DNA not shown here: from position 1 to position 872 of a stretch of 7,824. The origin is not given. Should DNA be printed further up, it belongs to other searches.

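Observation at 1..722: Unlisted ADP/ATP-carrier-like gene with all three matrix-gate salt-bridge motifs degenerate and a deletion of matrix helix h12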

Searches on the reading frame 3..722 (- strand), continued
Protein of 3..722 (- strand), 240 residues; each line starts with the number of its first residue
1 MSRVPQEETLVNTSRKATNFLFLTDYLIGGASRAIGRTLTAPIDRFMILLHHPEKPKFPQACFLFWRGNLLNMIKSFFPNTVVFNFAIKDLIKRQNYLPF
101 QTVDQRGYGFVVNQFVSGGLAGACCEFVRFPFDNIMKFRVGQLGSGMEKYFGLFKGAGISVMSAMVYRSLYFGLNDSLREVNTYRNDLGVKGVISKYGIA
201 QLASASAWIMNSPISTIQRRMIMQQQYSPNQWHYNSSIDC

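Call 46: find_homologous_proteins(query=A3, max_evalue=0.00001)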
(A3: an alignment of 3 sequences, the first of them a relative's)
Query A3 (3 sequences) (284 aa, profile of the alignment): 74 proteins with E <= 0.00001 among 3221 candidates.
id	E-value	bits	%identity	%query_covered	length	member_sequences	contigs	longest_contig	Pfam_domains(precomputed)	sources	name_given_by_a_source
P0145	2.1e-138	478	34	74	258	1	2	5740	PF00153.33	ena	-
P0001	4.7e-112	392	98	84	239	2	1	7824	PF00153.33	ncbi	ncbi:predicted protein, partial [Naegleria gruberi]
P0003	4.6e-60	222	37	89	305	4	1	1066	PF00153.33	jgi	-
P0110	8.6e-60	221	37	91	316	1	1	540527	PF00153.33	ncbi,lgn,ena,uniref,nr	ncbi:hypothetical protein FDP41_008374 [Naegleria fowleri]|uniref:ADP/ATP translocase n=1 Tax=Naegle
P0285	2.9e-58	216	37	96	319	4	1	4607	PF00153.33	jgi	jgi:solute carrier family 25 (adenine nucleotide translocator) protein 4/5/6/31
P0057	5.8e-57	211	36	98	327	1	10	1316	PF00153.33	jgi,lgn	jgi:solute carrier family 25 (adenine nucleotide translocator) protein 4/5/6/31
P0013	1.4e-55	207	38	89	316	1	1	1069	PF00153.33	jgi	jgi:solute carrier family 25 (adenine nucleotide translocator) protein 4/5/6/31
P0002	1.5e-54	203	36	94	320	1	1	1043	PF00153.33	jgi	jgi:solute carrier family 25 (adenine nucleotide translocator) protein 4/5/6/31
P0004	2.4e-54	203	34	90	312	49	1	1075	PF00153.33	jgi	-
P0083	5.8e-54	201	36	91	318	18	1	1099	PF00153.33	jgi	-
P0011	1.3e-53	200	36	91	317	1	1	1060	PF00153.33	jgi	-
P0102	1.5e-53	200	37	95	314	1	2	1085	PF00153.33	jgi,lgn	jgi:solute carrier family 25 (adenine nucleotide translocator) protein 4/5/6/31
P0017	1.6e-53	200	36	89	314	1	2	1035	PF00153.33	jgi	-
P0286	2.7e-53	199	36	95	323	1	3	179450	PF00153.33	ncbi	ncbi:ADP/ATP translocase [Balamuthia mandrillaris]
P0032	1.5e-52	197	36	91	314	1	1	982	PF00153.33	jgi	jgi:solute carrier family 25 (adenine nucleotide translocator) protein 4/5/6/31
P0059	1.8e-52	197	35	91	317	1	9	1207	PF00153.33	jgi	-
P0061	2.2e-52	196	35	91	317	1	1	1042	PF00153.33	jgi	-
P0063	6.2e-52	195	35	91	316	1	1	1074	PF00153.33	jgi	-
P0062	8.8e-52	194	35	91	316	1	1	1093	PF00153.33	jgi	-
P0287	9.8e-52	194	35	88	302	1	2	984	PF00153.33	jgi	-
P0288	1.9e-51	193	38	89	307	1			PF00153.33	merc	-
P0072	2.3e-51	193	35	90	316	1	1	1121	PF00153.33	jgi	-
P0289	2.8e-48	183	39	74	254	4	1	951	PF00153.33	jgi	-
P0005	1.5e-46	177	36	89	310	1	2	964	PF00153.33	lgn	-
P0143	4.8e-44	169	51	32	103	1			-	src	-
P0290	1.4e-42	164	36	71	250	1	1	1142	PF00153.33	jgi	-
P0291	1.6e-35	141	40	60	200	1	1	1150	PF00153.33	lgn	-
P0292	1.2e-31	128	37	58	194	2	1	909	PF00153.33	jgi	-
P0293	1.2e-30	125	33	92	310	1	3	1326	PF00153.33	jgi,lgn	jgi:solute carrier family 25 (adenine nucleotide translocator) protein 4/5/6/31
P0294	3.3e-30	124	28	91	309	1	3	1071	PF00153.33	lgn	-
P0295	9.2e-30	122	33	92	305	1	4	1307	PF00153.33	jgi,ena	jgi:solute carrier family 25 (mitochondrial adenine nucleotide translocator), member 4/5/6/31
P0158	1.4e-29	122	31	89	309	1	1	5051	PF00153.33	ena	-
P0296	2.7e-28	117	34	77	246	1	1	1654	PF00153.33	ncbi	ncbi:ADP/ATP carrier protein, partial [Spiromyces aspiralis]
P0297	1.3e-21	95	31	82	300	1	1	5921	PF00153.33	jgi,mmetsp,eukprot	mmetsp:Transcript_30571/g.76717 ORF Transcript_30571/g.76717 Transcript_30571/m.76717 type:complete 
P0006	4.1e-21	94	26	95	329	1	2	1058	PF00153.33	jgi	-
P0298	1.0e-20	93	30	86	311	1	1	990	PF00153.33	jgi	jgi:solute carrier family 25 (adenine nucleotide translocator) protein 4/5/6/31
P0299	1.3e-19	89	42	30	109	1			PF00153.33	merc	-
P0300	1.8e-19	88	29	98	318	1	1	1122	PF00153.33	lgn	-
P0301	2.4e-18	85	29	88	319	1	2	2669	PF00153.33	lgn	-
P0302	2.1e-17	82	26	95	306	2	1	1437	PF00153.33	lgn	-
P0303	7.2e-17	80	27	98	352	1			PF00153.33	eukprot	eukprot:TRINITY_DN418_c0_g1_i1.p1 TRINITY_DN418_c0_g1~~TRINITY_DN418_c0_g1_i1.p1 ORF type:complete l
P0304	7.6e-17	80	31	81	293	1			PF00153.33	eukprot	eukprot:TRINITY_DN143_c0_g1_i1.p1 TRINITY_DN143_c0_g1~~TRINITY_DN143_c0_g1_i1.p1 ORF type:complete l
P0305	1.4e-16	79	25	93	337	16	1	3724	PF00153.33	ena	-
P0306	4.6e-15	74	29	74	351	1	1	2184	PF00153.33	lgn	-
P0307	9.0e-15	73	25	89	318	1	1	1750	PF00153.33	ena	-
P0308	2.2e-14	72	25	89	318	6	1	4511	PF00153.33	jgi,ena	-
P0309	4.1e-14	71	28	75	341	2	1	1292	PF00153.33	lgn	-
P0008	5.8e-14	70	25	90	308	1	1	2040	PF00153.33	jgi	jgi:solute carrier family 25 (adenine nucleotide translocator) protein 4/5/6/31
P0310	1.8e-13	69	25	92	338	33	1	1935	PF00153.33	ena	-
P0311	7.6e-13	67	26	94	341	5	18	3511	PF00153.33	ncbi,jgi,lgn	jgi:solute carrier family 25 (adenine nucleotide translocator) protein 4/5/6/31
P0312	1.3e-12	66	24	89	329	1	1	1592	PF00153.33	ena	-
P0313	1.8e-12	65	29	76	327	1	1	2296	PF00153.33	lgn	-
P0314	2.3e-12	65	27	58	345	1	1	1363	PF00153.33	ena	-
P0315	2.8e-12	65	24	76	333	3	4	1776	PF00153.33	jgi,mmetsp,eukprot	mmetsp:Transcript_15269/g.30849 ORF Transcript_15269/g.30849 Transcript_15269/m.30849 type:complete 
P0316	3.9e-12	64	27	88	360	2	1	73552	PF00153.33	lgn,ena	-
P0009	4.0e-12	64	29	76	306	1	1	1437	PF00153.33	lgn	-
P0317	6.0e-12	64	27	74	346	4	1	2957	PF00153.33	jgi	jgi:solute carrier family 25 (adenine nucleotide translocator) protein 4/5/6/31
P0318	6.0e-12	64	26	58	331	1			PF00153.33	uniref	uniref:ADP/ATP translocase n=1 Tax=Minutocellus polymorphus TaxID=265543 RepID=A0A7S0AD04_9STRA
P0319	1.7e-11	62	27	84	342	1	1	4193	PF00153.33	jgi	jgi:solute carrier family 25 (mitochondrial adenine nucleotide translocator), member 4/5/6/31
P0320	2.3e-11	62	27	91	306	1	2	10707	PF00153.33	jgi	jgi:solute carrier family 25 (adenine nucleotide translocator) protein 4/5/6/31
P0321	8.9e-11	60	22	89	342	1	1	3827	PF00153.33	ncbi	ncbi:hypothetical protein ACHAXR_005843 [Thalassiosira sp. AJA248-18]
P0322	1.2e-10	59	27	75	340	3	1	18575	PF00153.33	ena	-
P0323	1.3e-10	59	29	74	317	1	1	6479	PF00153.33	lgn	-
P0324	2.7e-10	58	27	90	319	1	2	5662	PF00153.33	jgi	jgi:solute carrier family 25 (mitochondrial adenine nucleotide translocator), member 4/5/6/31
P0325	3.0e-10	58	22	77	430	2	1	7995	PF00153.33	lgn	-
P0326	3.3e-10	58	26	88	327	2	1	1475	PF00153.33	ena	-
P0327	2.4e-9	55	26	75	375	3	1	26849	PF00153.33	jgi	jgi:solute carrier family 25 (adenine nucleotide translocator) protein 4/5/6/31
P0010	3.8e-9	55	29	76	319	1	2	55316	PF00153.33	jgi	-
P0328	7.6e-9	54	23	75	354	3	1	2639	PF00153.33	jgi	jgi:solute carrier family 25 (adenine nucleotide translocator) protein 4/5/6/31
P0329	1.3e-8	53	22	95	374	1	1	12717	PF00153.33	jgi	jgi:solute carrier family 25 (mitochondrial adenine nucleotide translocator), member 4/5/6/31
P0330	2.4e-8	52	24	75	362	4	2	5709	PF00153.33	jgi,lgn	jgi:solute carrier family 25 (adenine nucleotide translocator) protein 4/5/6/31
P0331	5.9e-8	51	28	75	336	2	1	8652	PF00153.33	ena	-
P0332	2.0e-7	49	25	75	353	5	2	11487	PF00153.33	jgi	jgi:solute carrier family 25 (adenine nucleotide translocator) protein 4/5/6/31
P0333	2.1e-7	49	22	88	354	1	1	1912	PF00153.33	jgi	jgi:solute carrier family 25 (adenine nucleotide translocator) protein 4/5/6/31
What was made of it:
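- Tried and rejected: A profile search of the 5.8-billion-protein collection added no new family members (call 46).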

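Call 48: list_cluster_members(proteins=[P0111, P0088, P0060, P0083, P0003, P0004, P0071, P0285, P0035, P0122])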
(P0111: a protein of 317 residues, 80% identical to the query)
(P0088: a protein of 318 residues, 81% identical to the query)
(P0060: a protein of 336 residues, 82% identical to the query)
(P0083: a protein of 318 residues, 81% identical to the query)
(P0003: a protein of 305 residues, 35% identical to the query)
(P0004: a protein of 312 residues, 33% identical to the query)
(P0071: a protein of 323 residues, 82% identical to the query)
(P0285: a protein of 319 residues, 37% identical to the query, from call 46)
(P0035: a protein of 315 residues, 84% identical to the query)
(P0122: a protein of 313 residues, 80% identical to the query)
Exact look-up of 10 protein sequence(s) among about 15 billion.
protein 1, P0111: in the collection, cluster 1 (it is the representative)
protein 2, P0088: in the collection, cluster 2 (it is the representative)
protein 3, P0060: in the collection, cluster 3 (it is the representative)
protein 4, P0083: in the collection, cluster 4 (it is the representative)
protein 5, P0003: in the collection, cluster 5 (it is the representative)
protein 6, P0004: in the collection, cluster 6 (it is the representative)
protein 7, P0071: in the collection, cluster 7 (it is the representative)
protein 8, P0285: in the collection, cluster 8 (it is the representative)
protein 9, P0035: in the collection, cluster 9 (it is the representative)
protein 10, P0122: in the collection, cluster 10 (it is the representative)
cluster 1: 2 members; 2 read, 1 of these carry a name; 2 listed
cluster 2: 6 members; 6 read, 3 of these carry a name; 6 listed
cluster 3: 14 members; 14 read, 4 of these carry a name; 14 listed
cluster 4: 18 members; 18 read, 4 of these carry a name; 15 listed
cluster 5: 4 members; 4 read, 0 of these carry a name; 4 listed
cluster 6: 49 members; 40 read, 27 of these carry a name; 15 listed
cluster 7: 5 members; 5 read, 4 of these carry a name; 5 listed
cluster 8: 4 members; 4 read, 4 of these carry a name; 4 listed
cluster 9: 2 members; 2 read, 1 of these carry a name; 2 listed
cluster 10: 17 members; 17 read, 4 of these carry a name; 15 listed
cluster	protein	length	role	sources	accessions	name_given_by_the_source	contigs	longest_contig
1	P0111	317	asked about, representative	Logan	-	-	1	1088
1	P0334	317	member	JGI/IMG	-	solute carrier family 25 (adenine nucleotide translocator) protein 4/5/6/31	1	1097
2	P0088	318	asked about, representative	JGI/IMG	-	solute carrier family 25 (adenine nucleotide translocator) protein 4/5/6/31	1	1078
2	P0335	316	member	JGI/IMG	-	solute carrier family 25 (adenine nucleotide translocator) protein 4/5/6/31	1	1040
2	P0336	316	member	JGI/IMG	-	solute carrier family 25 (adenine nucleotide translocator) protein 4/5/6/31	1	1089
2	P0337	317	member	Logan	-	-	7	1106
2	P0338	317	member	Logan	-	-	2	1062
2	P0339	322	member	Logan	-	-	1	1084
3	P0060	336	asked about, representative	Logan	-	-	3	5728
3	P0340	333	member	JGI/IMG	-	solute carrier family 25 (adenine nucleotide translocator) protein 4/5/6/31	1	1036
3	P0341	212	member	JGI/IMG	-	solute carrier family 25 (adenine nucleotide translocator) protein 4/5/6/31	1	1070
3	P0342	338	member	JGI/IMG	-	solute carrier family 25 (adenine nucleotide translocator) protein 4/5/6/31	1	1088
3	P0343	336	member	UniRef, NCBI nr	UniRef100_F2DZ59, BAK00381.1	ADP/ATP translocase n=1 Tax=Hordeum vulgare subsp. vulgare TaxID=112509 RepID=F2DZ59_HORVV | predicted protein [Hordeum vulgare subsp. vulgare]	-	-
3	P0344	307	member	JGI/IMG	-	-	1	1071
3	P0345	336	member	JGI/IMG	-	-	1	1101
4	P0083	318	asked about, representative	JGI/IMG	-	-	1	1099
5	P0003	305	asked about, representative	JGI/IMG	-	-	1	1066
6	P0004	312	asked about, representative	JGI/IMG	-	-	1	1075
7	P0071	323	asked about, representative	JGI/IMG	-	solute carrier family 25 (adenine nucleotide translocator) protein 4/5/6/31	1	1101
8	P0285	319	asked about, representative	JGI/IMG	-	solute carrier family 25 (adenine nucleotide translocator) protein 4/5/6/31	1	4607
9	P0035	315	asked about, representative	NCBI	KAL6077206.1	ADP/ATP translocase [Balamuthia mandrillaris]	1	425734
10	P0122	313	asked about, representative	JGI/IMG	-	-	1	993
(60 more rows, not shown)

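Call 71: predict_structure(alignment_id=A5)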
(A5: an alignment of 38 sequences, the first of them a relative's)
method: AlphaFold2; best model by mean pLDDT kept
length: 284 residues; sequences in the alignment: 38
mean_pLDDT: 85.4   pTM: 0.83
mean pLDDT of the five models: 85.4, 83.1, 82.8, 82.8, 82.5
residues with pLDDT >= 90: 154; 70-90: 87; 50-70: 32; < 50: 11
segments of 3 or more residues with pLDDT < 50: 1-10
pLDDT, mean of each block of 10 residues (from residue 1): 44 69 92 92 84 74 81 76 87 76 73 93 91 77 65 84 96 94 94 97 97 96 89 95 98 93 95 93 71
secondary structure, 60 per line:
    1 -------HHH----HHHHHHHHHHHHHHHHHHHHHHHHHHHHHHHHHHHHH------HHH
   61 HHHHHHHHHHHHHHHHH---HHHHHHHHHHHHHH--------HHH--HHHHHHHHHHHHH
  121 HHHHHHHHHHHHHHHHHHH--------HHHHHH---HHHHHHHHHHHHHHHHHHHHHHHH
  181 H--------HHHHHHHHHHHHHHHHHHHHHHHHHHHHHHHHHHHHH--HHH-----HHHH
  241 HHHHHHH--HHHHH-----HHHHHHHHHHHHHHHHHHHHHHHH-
elements in order: H15-51 H58-77 H81-94 H108-139 H148-153 H157-181 H190-226 H237-247 H250-254 H260-283
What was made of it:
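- On Mitochondrial carrier family (SLC25, Pfam PF00153): The AF2 model of the full-length copy has six long helices, pTM 0.83 (call 71).
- Checked: The AlphaFold2 model of the full-length copy shows no h12 and only a 6-residue helix where h34 should be. h56 is intact (call 71).
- The AF2 model of D2V3J9 has pLDDT 85 and pTM 0.83, with no h12 and a vestigial h34 (call 71). The fold is predicted with confidence (call 71).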

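Call 73: fold_search(model_id=the predicted structure, library=pdb)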
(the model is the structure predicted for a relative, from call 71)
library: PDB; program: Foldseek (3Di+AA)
matches with E <= 10: 197; with E <= 0.001: 12
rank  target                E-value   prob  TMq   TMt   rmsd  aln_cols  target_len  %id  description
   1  6gci_A                4.0e-09  1.00  0.71  0.69   4.7       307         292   27  Structure of the bongkrekic acid-inhibited mitochondrial ADP/ATP carrier (released 2019-01-09)
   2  1okc                  1.4e-07  1.00  0.53  0.52   8.7       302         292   27  structure of mitochondrial ADP/ATP carrier in complex with carboxyatractyloside (released 2003-11-07)
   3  2c3e                  2.0e-06  1.00  0.54  0.52   8.6       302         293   27  The bovine mitochondrial ADP-ATP carrier (released 2005-10-20)
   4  4c9h_A                2.1e-06  1.00  0.52  0.53   7.3       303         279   26  Structure of yeast mitochondrial ADP/ATP carrier isoform 2 inhibited by carboxyatractyloside (P212121 crystal form) (released 2014-01-22)
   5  4c9q_B                2.4e-06  1.00  0.52  0.52   7.3       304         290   27  Structure of yeast mitochondrial ADP/ATP carrier isoform 3 inhibited by carboxyatractyloside (P21 crystal form) (released 2014-01-22)
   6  4c9q_A                2.9e-06  1.00  0.52  0.52   7.2       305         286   26  Structure of yeast mitochondrial ADP/ATP carrier isoform 3 inhibited by carboxyatractyloside (P21 crystal form) (released 2014-01-22)
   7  4c9j_B                3.8e-06  1.00  0.46  0.49   7.3       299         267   26  Structure of yeast mitochondrial ADP/ATP carrier isoform 3 inhibited by carboxyatractyloside (P212121 crystal form) (released 2014-01-22)
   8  4c9h_B                5.6e-06  1.00  0.50  0.53   7.4       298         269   25  Structure of yeast mitochondrial ADP/ATP carrier isoform 2 inhibited by carboxyatractyloside (P212121 crystal form) (released 2014-01-22)
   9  4c9j_A                6.1e-06  1.00  0.49  0.50   7.1       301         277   27  Structure of yeast mitochondrial ADP/ATP carrier isoform 3 inhibited by carboxyatractyloside (P212121 crystal form) (released 2014-01-22)
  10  4c9g                  6.4e-06  1.00  0.51  0.54   7.2       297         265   26  Structure of yeast mitochondrial ADP/ATP carrier isoform 2 inhibited by carboxyatractyloside (C2221 crystal form) (released 2014-01-22)
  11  8hbv_A                2.0e-05  1.00  0.57  0.56   6.8       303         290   16  Structure of human UCP1 in the nucleotide-free state (released 2023-06-21)
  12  8g8w_A                5.0e-04  1.00  0.54  0.53   7.4       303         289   17  Molecular mechanism of nucleotide inhibition of human uncoupling protein 1 (released 2023-06-07)
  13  7w5z_M2               3.8e-03  1.00  0.47  0.42   8.2       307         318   17  Cryo-EM structure of Tetrahymena thermophila mitochondrial complex IV, composite dimer model (released 2022-04-06)
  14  8b6h_DV               5.7e-03  1.00  0.48  0.43   8.2       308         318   18  Cryo-EM structure of cytochrome c oxidase dimer (complex IV) from respiratory supercomplex of Tetrahymena thermophila (released 2023-03-29)
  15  7w5z_M1               6.5e-03  1.00  0.58  0.50   6.6       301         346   16  Cryo-EM structure of Tetrahymena thermophila mitochondrial complex IV, composite dimer model (released 2022-04-06)
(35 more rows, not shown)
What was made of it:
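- On Mitochondrial carrier family (SLC25, Pfam PF00153): Foldseek matches with E<=0.001 are all carriers (call 73).
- Closest known: Carrier-fold accessory subunits of Tetrahymena complex IV. Same: They appear among the structural matches of the model (call 73, ranks 13-15).
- Cytoplasmic-open structures score TM 0.46-0.54 (bovine 1okc 0.53), rmsd 7.1-8.7 A (call 73).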

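Call 82: predict_structure(alignment_id=A6)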
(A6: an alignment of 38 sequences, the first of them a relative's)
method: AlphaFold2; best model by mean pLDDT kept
length: 316 residues; sequences in the alignment: 38
mean_pLDDT: 84.2   pTM: 0.75
mean pLDDT of the five models: 84.2, 83.0, 82.9, 82.1, 78.2
residues with pLDDT >= 90: 87; 70-90: 210; 50-70: 6; < 50: 13
segments of 3 or more residues with pLDDT < 50: 1-6, 310-316
pLDDT, mean of each block of 10 residues (from residue 1): 51 81 84 88 82 87 91 88 81 78 87 89 88 89 84 80 92 89 91 87 86 89 92 91 86 85 93 90 82 83 74 37
secondary structure, 60 per line:
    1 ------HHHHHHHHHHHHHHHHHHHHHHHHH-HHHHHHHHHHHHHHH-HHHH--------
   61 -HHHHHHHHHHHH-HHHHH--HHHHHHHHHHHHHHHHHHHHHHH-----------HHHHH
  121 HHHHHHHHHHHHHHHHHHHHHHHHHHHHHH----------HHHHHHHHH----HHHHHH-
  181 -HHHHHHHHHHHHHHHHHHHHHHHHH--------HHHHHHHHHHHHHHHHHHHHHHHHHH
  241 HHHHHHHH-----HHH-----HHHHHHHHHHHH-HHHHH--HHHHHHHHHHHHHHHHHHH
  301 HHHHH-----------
elements in order: H7-31 H33-47 H49-52 H62-73 H75-79 H82-104 H116-150 H161-169 H174-179 H182-206 H215-248 H262-273 H275-279 H282-305

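Call 84: fold_search(model_id=the predicted structure, library=pdb)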
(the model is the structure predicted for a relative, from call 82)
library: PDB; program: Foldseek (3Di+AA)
matches with E <= 10: 421; with E <= 0.001: 14
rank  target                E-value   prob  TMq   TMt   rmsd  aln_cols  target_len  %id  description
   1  1okc                  2.5e-18  1.00  0.78  0.84   3.3       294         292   52  structure of mitochondrial ADP/ATP carrier in complex with carboxyatractyloside (released 2003-11-07)
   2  4c9h_A                9.8e-18  1.00  0.74  0.83   3.3       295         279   49  Structure of yeast mitochondrial ADP/ATP carrier isoform 2 inhibited by carboxyatractyloside (P212121 crystal form) (released 2014-01-22)
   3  2c3e                  1.5e-17  1.00  0.78  0.83   3.7       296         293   52  The bovine mitochondrial ADP-ATP carrier (released 2005-10-20)
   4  4c9q_A                1.7e-17  1.00  0.77  0.84   3.4       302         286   48  Structure of yeast mitochondrial ADP/ATP carrier isoform 3 inhibited by carboxyatractyloside (P21 crystal form) (released 2014-01-22)
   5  4c9h_B                2.6e-17  1.00  0.74  0.86   3.1       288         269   50  Structure of yeast mitochondrial ADP/ATP carrier isoform 2 inhibited by carboxyatractyloside (P212121 crystal form) (released 2014-01-22)
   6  4c9g                  3.6e-17  1.00  0.73  0.85   3.2       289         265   49  Structure of yeast mitochondrial ADP/ATP carrier isoform 2 inhibited by carboxyatractyloside (C2221 crystal form) (released 2014-01-22)
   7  4c9q_B                8.6e-17  1.00  0.76  0.82   3.5       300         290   48  Structure of yeast mitochondrial ADP/ATP carrier isoform 3 inhibited by carboxyatractyloside (P21 crystal form) (released 2014-01-22)
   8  4c9j_A                1.0e-16  1.00  0.74  0.83   3.4       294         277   49  Structure of yeast mitochondrial ADP/ATP carrier isoform 3 inhibited by carboxyatractyloside (P212121 crystal form) (released 2014-01-22)
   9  4c9j_B                2.7e-16  1.00  0.72  0.84   3.0       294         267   47  Structure of yeast mitochondrial ADP/ATP carrier isoform 3 inhibited by carboxyatractyloside (P212121 crystal form) (released 2014-01-22)
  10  6gci_A                1.1e-15  1.00  0.66  0.70   5.4       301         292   50  Structure of the bongkrekic acid-inhibited mitochondrial ADP/ATP carrier (released 2019-01-09)
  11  8hbv_A                8.9e-11  1.00  0.73  0.79   4.8       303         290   21  Structure of human UCP1 in the nucleotide-free state (released 2023-06-21)
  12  8g8w_A                2.7e-09  1.00  0.71  0.78   5.2       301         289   21  Molecular mechanism of nucleotide inhibition of human uncoupling protein 1 (released 2023-06-07)
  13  7w5z_M2               4.8e-09  1.00  0.74  0.73   5.2       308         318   22  Cryo-EM structure of Tetrahymena thermophila mitochondrial complex IV, composite dimer model (released 2022-04-06)
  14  8b6h_DV               1.4e-08  1.00  0.75  0.74   5.1       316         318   22  Cryo-EM structure of cytochrome c oxidase dimer (complex IV) from respiratory supercomplex of Tetrahymena thermophila (released 2023-03-29)
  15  7w5z_M3               1.1e-03  1.00  0.48  0.46  12.7       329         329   13  Cryo-EM structure of Tetrahymena thermophila mitochondrial complex IV, composite dimer model (released 2022-04-06)
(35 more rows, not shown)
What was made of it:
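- In the control, canonical N. fowleri ANT modelled with the same 38 sequences matches cytoplasmic-open 1okc best (TM 0.78, rmsd 3.3 A), and 6gci ranks tenth (calls 82, 84).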
